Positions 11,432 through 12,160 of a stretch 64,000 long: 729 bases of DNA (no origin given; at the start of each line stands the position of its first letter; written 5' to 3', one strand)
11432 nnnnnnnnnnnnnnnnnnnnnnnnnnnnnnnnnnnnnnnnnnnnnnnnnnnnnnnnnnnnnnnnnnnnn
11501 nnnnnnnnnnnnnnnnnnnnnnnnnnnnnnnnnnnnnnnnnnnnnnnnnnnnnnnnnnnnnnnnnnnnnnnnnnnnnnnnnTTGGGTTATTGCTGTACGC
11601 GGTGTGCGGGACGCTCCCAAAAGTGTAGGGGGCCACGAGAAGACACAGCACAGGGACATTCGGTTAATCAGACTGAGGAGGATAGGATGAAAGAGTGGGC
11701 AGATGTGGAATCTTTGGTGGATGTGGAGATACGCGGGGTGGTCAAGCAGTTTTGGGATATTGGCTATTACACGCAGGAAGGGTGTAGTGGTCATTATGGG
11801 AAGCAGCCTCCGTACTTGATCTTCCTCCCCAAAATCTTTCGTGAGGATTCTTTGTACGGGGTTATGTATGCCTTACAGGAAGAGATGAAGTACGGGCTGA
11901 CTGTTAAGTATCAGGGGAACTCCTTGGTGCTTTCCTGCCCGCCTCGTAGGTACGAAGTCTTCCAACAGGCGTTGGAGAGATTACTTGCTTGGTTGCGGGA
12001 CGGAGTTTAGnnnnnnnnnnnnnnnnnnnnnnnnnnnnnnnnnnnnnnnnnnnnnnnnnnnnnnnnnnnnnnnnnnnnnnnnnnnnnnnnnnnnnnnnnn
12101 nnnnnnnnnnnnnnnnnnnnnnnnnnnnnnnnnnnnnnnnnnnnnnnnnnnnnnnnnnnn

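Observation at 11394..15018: Tandem array of about 8 diversified small paralogs with conserved C-terminal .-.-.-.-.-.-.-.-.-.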

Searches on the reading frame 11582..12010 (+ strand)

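Call 4: search_protein_families(library=pfam, proteins=[window:11582-12010:+], max_evalue=1)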
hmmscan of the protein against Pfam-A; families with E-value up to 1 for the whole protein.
window:11582-12010:+ (142 aa): 0 families

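Call 5: search_protein_families(library=phrogs, proteins=[window:11582-12010:+], max_evalue=1)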
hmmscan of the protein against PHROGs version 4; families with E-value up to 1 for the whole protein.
window:11582-12010:+ (142 aa): 1 family
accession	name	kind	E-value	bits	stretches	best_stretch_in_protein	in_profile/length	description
phrog_6638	-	unknown function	0.01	17.2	1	36-81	7-50/103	-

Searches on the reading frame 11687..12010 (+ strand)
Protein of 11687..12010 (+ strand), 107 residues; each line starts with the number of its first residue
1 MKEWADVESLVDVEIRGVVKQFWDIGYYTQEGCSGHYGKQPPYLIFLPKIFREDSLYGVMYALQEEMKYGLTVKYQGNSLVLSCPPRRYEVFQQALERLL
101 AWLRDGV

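Call 71: search_protein_families(library=ncbifam, proteins=[window:11687-12010:+], max_evalue=0.01)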
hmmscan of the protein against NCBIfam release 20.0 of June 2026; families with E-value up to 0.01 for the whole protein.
window:11687-12010:+ (107 aa): 0 families
